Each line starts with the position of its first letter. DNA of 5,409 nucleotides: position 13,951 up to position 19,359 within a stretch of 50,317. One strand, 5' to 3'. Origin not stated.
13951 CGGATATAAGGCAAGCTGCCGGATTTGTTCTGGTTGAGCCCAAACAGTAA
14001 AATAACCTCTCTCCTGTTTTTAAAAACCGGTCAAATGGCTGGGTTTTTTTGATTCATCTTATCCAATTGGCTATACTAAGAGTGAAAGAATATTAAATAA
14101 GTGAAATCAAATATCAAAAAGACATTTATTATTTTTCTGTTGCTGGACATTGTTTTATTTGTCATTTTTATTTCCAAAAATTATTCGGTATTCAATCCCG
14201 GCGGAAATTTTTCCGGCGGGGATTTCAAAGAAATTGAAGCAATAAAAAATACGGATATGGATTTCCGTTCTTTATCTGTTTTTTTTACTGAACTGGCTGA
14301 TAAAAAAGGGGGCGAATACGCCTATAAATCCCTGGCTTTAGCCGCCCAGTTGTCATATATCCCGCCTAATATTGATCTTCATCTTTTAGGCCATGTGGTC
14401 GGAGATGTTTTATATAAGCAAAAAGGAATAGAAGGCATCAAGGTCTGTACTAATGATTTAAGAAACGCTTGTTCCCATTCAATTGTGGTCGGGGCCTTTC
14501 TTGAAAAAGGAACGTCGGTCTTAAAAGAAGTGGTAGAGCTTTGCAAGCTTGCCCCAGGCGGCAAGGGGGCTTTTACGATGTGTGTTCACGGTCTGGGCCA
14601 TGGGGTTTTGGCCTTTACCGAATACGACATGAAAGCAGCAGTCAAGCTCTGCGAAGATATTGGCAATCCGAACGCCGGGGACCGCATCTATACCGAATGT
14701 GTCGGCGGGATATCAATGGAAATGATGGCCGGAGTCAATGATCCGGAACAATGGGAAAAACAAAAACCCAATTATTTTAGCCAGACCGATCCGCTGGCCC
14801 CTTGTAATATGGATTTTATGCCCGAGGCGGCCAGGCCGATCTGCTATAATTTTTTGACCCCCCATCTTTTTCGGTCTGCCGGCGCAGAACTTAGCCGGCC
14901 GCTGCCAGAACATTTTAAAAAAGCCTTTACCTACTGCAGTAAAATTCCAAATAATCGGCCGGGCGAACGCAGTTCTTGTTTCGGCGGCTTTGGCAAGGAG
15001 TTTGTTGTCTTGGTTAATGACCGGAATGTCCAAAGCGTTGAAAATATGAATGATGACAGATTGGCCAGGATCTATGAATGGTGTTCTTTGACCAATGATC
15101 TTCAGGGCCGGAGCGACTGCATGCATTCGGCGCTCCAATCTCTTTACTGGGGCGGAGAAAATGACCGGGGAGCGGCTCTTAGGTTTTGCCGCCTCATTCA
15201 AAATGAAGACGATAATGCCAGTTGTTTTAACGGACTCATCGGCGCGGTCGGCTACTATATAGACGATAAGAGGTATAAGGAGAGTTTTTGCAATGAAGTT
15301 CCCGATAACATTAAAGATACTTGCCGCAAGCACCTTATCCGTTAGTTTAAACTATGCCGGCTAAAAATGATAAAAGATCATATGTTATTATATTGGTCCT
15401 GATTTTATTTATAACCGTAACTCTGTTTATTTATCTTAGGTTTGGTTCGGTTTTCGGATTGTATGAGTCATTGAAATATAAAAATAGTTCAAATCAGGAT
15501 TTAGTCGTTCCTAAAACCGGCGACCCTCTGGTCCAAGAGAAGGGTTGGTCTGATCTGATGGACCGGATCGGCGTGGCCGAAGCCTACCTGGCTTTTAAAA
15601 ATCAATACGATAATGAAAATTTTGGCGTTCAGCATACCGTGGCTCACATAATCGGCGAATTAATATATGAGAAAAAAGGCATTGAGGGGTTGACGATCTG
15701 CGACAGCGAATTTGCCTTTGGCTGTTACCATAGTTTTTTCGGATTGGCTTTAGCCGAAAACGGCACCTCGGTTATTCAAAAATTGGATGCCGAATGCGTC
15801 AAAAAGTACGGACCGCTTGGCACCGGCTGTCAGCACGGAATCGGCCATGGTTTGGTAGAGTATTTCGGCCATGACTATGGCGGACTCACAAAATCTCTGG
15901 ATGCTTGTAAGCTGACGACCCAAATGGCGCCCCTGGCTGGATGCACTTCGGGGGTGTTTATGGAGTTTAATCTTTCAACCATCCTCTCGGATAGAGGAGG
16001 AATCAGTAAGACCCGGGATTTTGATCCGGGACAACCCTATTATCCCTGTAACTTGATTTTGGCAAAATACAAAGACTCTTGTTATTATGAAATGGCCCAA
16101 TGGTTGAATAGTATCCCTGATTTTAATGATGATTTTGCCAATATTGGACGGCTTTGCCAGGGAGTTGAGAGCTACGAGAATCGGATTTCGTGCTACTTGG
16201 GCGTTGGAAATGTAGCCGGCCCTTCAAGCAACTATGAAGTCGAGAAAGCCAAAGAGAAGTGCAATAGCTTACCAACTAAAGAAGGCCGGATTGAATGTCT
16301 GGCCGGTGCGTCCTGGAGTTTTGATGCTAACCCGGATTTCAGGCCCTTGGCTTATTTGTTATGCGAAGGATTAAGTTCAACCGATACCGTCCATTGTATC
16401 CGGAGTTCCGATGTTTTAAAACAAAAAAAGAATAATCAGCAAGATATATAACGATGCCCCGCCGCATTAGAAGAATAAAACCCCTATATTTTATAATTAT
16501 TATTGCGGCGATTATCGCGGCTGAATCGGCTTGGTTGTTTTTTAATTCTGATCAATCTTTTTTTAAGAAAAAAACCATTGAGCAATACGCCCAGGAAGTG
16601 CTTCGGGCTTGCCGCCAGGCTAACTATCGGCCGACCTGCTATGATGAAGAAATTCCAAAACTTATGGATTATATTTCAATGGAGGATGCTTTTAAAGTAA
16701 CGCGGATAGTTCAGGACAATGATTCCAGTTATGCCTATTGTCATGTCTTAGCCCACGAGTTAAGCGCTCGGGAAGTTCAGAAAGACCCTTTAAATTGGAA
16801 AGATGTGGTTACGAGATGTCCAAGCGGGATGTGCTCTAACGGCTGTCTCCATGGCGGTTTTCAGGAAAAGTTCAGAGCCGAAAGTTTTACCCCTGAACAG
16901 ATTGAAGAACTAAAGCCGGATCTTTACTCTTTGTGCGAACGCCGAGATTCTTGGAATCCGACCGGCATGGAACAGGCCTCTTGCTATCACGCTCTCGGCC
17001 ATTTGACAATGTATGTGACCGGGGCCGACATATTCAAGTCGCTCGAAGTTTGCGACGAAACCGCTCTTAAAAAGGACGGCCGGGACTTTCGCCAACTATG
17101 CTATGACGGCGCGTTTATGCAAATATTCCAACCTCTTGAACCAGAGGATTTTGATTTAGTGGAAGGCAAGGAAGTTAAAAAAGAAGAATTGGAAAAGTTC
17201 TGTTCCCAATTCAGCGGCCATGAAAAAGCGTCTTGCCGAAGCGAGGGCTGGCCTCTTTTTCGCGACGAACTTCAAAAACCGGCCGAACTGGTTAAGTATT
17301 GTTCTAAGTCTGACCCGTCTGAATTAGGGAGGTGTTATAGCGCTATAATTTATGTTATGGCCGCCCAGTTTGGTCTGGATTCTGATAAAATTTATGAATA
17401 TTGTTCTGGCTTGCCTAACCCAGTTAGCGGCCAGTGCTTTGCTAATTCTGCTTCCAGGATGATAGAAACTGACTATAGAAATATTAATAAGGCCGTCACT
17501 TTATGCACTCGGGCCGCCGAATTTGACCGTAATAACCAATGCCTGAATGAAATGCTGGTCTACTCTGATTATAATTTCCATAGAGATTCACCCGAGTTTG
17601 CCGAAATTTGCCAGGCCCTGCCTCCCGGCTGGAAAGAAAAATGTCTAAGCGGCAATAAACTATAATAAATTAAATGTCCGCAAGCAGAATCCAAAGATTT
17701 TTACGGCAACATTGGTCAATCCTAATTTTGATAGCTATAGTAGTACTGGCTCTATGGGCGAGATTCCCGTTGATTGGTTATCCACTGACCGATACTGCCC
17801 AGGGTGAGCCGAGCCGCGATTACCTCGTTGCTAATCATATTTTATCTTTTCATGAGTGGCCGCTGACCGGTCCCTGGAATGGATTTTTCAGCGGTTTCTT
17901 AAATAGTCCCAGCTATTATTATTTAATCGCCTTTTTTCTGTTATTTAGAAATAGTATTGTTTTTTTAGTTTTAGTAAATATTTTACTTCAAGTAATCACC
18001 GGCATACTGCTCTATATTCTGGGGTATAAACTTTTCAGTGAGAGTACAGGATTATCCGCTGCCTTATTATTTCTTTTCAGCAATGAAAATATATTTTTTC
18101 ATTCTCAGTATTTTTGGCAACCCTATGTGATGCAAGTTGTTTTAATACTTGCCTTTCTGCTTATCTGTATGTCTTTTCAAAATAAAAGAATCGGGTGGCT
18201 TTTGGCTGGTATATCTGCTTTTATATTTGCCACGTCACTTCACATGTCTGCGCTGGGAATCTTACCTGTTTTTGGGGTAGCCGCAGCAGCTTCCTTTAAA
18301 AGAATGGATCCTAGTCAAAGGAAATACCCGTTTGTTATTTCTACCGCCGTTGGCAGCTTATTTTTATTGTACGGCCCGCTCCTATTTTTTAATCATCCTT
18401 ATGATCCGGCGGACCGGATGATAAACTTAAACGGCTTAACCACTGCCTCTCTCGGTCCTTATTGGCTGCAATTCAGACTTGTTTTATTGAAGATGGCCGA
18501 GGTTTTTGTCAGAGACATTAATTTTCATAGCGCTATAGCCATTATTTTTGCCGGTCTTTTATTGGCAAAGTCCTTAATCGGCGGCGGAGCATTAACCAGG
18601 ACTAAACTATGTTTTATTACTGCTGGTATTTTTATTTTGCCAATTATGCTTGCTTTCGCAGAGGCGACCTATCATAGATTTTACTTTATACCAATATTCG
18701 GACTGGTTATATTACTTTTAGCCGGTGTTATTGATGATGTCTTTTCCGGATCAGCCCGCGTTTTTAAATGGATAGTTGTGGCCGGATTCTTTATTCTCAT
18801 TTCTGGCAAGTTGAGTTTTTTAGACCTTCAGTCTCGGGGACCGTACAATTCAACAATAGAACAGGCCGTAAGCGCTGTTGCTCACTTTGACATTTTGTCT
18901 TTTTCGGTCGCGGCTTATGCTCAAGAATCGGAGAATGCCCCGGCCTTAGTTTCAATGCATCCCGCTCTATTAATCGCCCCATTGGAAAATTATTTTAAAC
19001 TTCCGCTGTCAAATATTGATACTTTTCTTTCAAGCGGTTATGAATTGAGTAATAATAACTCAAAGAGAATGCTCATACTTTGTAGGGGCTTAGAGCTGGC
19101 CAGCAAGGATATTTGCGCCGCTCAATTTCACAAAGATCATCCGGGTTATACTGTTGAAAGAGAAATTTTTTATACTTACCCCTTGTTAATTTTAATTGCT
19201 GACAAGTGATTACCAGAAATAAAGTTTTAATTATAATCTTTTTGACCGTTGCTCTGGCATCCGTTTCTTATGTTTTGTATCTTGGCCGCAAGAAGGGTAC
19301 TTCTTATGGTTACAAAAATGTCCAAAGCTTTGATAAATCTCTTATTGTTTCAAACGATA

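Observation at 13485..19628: Six-gene cluster of unknowns: two cupredoxin-like proteins flanking three tandem Cys/His-rich paralogues and a polytopic membrane protein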

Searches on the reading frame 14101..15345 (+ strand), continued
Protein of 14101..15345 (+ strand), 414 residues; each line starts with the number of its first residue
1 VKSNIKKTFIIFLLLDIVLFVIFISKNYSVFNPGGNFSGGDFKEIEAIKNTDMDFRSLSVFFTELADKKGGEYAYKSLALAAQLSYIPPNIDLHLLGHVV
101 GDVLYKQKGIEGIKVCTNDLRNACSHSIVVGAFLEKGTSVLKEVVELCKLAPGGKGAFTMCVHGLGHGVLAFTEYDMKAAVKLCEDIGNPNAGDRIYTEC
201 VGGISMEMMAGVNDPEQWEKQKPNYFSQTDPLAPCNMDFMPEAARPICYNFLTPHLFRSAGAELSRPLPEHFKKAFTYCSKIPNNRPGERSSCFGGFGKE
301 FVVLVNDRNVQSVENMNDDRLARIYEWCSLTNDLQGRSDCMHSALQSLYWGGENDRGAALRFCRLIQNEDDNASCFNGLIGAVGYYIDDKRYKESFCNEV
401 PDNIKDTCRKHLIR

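Call 105: find_encoding_contigs(protein=P0003, flank=8000, max_places=1)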
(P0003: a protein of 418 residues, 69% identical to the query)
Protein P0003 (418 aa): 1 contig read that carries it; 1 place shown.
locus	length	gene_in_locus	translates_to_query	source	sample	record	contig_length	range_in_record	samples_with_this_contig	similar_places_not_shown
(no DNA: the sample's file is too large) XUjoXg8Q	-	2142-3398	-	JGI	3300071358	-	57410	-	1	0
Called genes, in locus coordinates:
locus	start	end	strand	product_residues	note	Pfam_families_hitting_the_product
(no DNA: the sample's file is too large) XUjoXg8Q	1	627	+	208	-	?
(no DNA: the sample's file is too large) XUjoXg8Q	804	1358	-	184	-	-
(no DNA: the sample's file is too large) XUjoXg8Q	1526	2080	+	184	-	-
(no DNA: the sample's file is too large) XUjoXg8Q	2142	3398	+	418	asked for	-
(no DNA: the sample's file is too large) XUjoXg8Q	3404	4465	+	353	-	-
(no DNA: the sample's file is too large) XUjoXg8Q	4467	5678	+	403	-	-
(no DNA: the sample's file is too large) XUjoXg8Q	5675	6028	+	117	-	-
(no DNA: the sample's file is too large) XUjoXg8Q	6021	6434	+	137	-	-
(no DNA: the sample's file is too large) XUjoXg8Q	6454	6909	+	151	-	-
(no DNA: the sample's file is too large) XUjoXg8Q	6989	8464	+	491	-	PF00478:IMPDH, PF00571:CBS (faint), PF03060:NMO, PF01070:FMN_dh, PF01645:Glu_synthase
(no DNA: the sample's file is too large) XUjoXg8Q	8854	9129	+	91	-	-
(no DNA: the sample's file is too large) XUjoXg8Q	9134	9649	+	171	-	PF03703:bPH_2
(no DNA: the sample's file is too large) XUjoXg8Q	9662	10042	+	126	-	-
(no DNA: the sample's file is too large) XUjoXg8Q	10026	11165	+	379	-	PF01409:tRNA-synt_2d, PF03147:FDX-ACB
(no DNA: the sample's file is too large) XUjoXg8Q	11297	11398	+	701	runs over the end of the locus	PF02518:HATPase_c, PF00204:DNA_gyraseB, PF01751:Toprim, PF00986:DNA_gyraseB_C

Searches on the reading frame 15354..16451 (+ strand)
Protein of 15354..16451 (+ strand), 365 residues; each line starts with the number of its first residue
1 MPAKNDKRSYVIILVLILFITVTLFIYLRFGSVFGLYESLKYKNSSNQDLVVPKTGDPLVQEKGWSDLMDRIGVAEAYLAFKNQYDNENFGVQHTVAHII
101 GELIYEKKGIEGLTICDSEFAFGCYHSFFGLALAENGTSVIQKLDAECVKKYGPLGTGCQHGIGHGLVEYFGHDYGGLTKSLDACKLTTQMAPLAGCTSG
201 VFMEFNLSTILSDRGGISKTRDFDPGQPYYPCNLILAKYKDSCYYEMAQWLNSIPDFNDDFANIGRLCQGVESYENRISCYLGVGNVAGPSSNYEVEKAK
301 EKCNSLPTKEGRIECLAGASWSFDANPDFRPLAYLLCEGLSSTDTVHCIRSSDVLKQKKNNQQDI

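Call 3: search_protein_families(library=pfam, proteins=[window:15354-16451:+], max_evalue=1)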
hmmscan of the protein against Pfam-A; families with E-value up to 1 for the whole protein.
window:15354-16451:+ (365 aa): 0 families

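Call 4: search_protein_families(library=ncbifam, proteins=[window:15354-16451:+], max_evalue=1)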
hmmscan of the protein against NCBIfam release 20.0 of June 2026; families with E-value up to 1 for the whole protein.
window:15354-16451:+ (365 aa): 1 family
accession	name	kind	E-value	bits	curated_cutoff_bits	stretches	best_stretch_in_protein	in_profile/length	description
NF001667.0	PRK00431.2-3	equivalog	0.12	12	252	1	131-158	41-68/182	ADP-ribose-binding protein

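Call 20: search_protein_families(library=phrogs, proteins=[window:15354-16451:+], max_evalue=0.1)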
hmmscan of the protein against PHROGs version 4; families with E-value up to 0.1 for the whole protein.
window:15354-16451:+ (365 aa): 0 families

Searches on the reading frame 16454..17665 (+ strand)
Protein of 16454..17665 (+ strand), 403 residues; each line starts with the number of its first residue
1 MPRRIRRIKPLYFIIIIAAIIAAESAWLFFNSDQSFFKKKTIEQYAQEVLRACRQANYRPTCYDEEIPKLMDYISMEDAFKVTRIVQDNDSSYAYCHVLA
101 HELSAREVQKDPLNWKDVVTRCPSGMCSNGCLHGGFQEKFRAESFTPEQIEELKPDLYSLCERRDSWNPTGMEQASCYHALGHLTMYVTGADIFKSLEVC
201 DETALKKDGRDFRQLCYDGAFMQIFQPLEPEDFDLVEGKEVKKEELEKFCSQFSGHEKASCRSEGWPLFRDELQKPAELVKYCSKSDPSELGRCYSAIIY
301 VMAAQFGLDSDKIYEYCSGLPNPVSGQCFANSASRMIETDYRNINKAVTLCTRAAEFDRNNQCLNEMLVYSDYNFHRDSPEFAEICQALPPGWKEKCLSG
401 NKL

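Call 3: search_protein_families(library=pfam, proteins=[window:16454-17665:+], max_evalue=1)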
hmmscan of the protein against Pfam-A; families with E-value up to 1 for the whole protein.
window:16454-17665:+ (403 aa): 0 families

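Call 4: search_protein_families(library=ncbifam, proteins=[window:16454-17665:+], max_evalue=1)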
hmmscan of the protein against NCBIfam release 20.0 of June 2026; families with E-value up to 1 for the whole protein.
window:16454-17665:+ (403 aa): 1 family
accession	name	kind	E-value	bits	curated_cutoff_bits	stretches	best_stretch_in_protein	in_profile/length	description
TIGR02889.1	spore_YpeB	equivalog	0.23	10.4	303.55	1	204-260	182-235/435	germination protein YpeB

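Call 20: search_protein_families(library=phrogs, proteins=[window:16454-17665:+], max_evalue=0.1)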
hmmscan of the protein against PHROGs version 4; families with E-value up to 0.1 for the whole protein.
window:16454-17665:+ (403 aa): 2 families
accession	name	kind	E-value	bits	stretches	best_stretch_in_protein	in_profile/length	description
phrog_7590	-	unknown function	0.024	15.4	1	284-374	49-135/234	-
phrog_25793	-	unknown function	0.084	14.2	0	47-90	65-107/146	-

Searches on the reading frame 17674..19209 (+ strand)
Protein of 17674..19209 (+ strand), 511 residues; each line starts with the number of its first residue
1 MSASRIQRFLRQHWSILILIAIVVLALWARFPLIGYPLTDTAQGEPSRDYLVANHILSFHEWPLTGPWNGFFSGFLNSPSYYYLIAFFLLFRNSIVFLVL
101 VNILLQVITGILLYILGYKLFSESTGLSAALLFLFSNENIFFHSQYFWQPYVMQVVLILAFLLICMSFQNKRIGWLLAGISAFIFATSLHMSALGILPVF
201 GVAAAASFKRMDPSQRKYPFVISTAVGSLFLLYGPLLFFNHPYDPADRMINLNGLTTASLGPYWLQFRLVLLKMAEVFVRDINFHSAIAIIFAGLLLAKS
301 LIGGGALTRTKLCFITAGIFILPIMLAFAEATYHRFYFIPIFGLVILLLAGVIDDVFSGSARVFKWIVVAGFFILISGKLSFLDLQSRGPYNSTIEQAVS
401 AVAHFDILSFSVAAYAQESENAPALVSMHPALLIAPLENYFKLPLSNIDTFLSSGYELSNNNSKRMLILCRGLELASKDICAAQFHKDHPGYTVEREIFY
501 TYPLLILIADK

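Call 3: search_protein_families(library=pfam, proteins=[window:17674-19209:+], max_evalue=1)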
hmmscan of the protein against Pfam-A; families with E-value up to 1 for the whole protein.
window:17674-19209:+ (511 aa): 1 family
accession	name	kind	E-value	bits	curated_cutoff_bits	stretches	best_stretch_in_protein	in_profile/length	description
PF13231.12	PMT_2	-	0.00026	21.7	26.1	1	79-230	4-154/160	Dolichyl-phosphate-mannose-protein mannosyltransferase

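Call 4: search_protein_families(library=ncbifam, proteins=[window:17674-19209:+], max_evalue=1)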
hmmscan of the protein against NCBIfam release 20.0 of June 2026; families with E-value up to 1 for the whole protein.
window:17674-19209:+ (511 aa): 1 family
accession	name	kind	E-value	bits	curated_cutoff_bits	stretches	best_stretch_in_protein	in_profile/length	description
TIGR04161.1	VPEID-CTERM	equivalog_domain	0.25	11.4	33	0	286-299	11-24/31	VPEID-CTERM sorting domain-containing protein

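Call 12: search_solved_structures(query=window:17674-19209:+, max_evalue=10)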
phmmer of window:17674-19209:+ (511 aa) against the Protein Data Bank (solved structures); distinct sequences matched with E-value up to 10: 0.

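Call 20: search_protein_families(library=phrogs, proteins=[window:17674-19209:+], max_evalue=0.1)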
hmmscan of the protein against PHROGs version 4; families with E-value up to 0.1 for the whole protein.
window:17674-19209:+ (511 aa): 0 families

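Call 53: search_solved_structures(query=A3, max_evalue=10)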
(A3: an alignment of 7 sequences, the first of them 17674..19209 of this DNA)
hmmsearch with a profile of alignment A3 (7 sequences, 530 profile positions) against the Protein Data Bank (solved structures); distinct sequences matched with E-value up to 10: 1.
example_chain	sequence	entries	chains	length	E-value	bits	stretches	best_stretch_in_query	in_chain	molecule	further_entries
8bny_A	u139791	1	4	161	1.1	11.2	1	366-439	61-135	Immunity repressor protein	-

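Call 64: find_homologous_proteins(query=window:17674-19209:+)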
Query window:17674-19209:+ (511 aa): 4 proteins with E <= 0.001 among 8000 candidates.
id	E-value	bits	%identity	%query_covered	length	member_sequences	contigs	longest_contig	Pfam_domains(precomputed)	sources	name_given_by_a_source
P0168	0.0e+0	1122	100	100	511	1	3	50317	-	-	-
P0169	2.3e-40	157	29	92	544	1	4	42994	-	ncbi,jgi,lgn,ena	ncbi:MAG TPA: hypothetical protein VIH52_02395 [Candidatus Nanoarchaeia archaeon]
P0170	1.9e-25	108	40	34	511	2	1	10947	-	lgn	-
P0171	3.2e-6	45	28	39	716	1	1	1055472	PF13641.13,PF00535.33,PF13231.13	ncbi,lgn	-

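Call 65: search_protein_families(library=pfam, proteins=[P0171], max_evalue=0.01)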
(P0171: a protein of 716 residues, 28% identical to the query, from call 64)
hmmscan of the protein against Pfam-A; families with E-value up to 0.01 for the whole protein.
P0171 (716 aa): 5 families
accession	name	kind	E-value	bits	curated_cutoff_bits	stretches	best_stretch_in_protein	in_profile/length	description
PF00535.33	Glycos_transf_2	-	6.9e-29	101.4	23.3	1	7-168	1-167/168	Glycosyl transferase family 2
PF13231.12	PMT_2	-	1.1e-16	61.9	26.1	1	298-460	4-160/160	Dolichyl-phosphate-mannose-protein mannosyltransferase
PF13641.12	Glyco_tranf_2_3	-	1.1e-06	29.2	27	1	6-97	3-96/230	Glycosyltransferase like family 2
PF10111.15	Glyco_tranf_2_2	-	4.2e-05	23.6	27.3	1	8-98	2-92/276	Glycosyltransferase like family 2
PF02516.20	STT3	-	0.0044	17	24.5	1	293-462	68-244/405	Oligosaccharyl transferase STT3, N-terminal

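Call 78: predict_structure(alignment_id=A5)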
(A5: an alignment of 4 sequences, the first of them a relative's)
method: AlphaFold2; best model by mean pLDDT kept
length: 511 residues; sequences in the alignment: 4
mean_pLDDT: 60.7   pTM: 0.64
mean pLDDT of the five models: 60.7, 56.9, 56.2, 55.0, 52.0
residues with pLDDT >= 90: 11; 70-90: 171; 50-70: 156; < 50: 173
segments of 3 or more residues with pLDDT < 50: 37-46, 64-75, 230-288, 302-307, 325-336, 375-432, 449-461
pLDDT, mean of each block of 10 residues (from residue 1): 78 85 83 55 50 68 47 51 81 77 88 89 85 75 59 86 88 87 80 66 77 68 54 41 32 29 40 42 43 53 50 58 49 49 74 69 60 48 42 36 38 41 38 56 55 40 62 60 76 72 66 72
secondary structure, 60 per line:
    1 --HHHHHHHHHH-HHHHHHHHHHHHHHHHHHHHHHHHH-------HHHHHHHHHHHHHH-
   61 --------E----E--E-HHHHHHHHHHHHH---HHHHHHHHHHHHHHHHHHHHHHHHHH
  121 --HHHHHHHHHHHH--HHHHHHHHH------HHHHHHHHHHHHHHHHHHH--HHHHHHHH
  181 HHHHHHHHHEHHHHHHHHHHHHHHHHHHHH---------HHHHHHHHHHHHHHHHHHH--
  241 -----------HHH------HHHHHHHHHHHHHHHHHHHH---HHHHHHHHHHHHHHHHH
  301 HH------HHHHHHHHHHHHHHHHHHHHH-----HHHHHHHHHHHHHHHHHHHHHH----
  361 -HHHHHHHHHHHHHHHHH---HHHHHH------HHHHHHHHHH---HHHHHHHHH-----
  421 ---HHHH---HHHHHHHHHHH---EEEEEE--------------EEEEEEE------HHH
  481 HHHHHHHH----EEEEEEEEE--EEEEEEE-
elements in order: H3-12 H14-38 H46-59 H79-91 H95-120 H123-134 H137-145 H152-170 H173-189 H191-210 H220-238 H261-280 H284-302 H309-329 H335-356 H362-378 H382-387 H394-403 H407-415 H424-427 H431-441 E445-450 E465-471 H478-488 E493-501 E504-510

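Call 81: fold_search(model_id=the predicted structure, library=pdb)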
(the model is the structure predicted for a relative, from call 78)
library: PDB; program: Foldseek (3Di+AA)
matches with E <= 10: 405; with E <= 0.001: 11
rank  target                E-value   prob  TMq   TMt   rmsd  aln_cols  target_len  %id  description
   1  7e9s_A                8.5e-05  1.00  0.41  0.27  14.1       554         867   12  Archaeal oligosaccharyltransferase AglB from Archaeoglobus fulgidus in complex with an inhibitory peptide and a dolich (released 2021-09-08)
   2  5gmy_A                1.0e-04  1.00  0.40  0.26  18.1       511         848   12  Crystal structure of the Archaeoglobus fulgidus oligosaccharyltransferase (O29867_ARCFU) tethered with an acceptor pep (released 2017-02-01)
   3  3waj                  1.3e-04  1.00  0.40  0.28  13.3       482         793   14  Crystal structure of the Archaeoglobus fulgidus oligosaccharyltransferase (O29867_ARCFU) complex with Zn and sulfate (released 2013-10-30)
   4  3wak                  1.8e-04  1.00  0.40  0.25  17.9       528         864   12  Crystal structure of the Archaeoglobus fulgidus oligosaccharyltransferase (O29867_ARCFU) in the apo form (released 2013-10-30)
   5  7oci_F                2.9e-04  1.00  0.50  0.41  12.1       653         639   12  Cryo-EM structure of yeast Ost6p containing oligosaccharyltransferase complex (released 2022-02-16)
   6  8age_A                3.8e-04  1.00  0.46  0.38   9.5       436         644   13  Structure of yeast oligosaccharylransferase complex with acceptor peptide bound (released 2022-12-07)
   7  8pn9_A                3.8e-04  1.00  0.44  0.36  14.1       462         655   13  Structure of human oligosaccharyltransferase OST-A complex bound to NGI-1 (released 2024-05-08)
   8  6s7t_A                4.9e-04  1.00  0.42  0.32  14.9       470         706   13  Cryo-EM structure of human oligosaccharyltransferase complex OST-B (released 2019-12-18)
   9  5f15                  6.4e-04  1.00  0.47  0.45  12.5       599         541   11  Crystal Structure of ArnT from Cupriavidus metallidurans bound to Undecaprenyl phosphate (released 2016-02-17)
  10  9i5k_A                8.2e-04  1.00  0.48  0.50   9.4       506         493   13  Structure of the Chaetomium thermophilum Pmt4 homodimer (C2 symmetry) (released 2025-12-24)
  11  9s6t_A                9.0e-04  1.00  0.39  0.41  11.2       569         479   13  Ternary cryo-EM structure of chicken ALG12 with Dol25-PP-GlcNAc2Man7, Dol25-P-Man, and Fab (released 2026-03-18)
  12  6ezn_F                1.2e-03  1.00  0.34  0.28  15.8       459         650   14  Cryo-EM structure of the yeast oligosaccharyltransferase (OST) complex (released 2018-01-17)
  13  8agb_A                1.3e-03  1.00  0.47  0.39  10.1       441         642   14  Structure of yeast oligosaccharylransferase complex with lipid-linked oligosaccharide bound (released 2022-12-07)
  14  8agc_A                1.4e-03  1.00  0.38  0.29  16.2       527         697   12  Structure of yeast oligosaccharylransferase complex with lipid-linked oligosaccharide and non-acceptor peptide bound (released 2022-12-07)
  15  9n9j_I                2.5e-03  1.00  0.42  0.32  19.7       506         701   15  Structure of a GRP94 folding intermediate engaged with a CCDC134- and FKBP11-bound secretory translocon (released 2025-11-19)
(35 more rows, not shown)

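Call 106: find_encoding_contigs(protein=P0169, flank=8000, max_places=1)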
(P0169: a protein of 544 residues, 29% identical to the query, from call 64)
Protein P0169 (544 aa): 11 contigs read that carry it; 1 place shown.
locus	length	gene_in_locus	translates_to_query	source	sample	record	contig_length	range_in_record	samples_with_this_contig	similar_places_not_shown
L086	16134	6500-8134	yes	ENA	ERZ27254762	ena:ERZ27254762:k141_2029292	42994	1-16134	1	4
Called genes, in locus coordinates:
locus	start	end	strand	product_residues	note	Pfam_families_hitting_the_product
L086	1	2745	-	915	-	?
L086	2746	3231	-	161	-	-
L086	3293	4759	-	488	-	-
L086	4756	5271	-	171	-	-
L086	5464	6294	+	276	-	-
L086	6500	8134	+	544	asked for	-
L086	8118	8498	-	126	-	-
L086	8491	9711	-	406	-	-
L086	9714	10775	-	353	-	-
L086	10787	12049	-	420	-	-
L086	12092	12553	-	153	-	-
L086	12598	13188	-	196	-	-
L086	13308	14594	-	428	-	PF27218:MJ0043_C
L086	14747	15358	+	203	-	PF07963:N_methyl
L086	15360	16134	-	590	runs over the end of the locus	PF04675:DNA_ligase_A_N, PF01068:DNA_ligase_A_M, PF04679:DNA_ligase_A_C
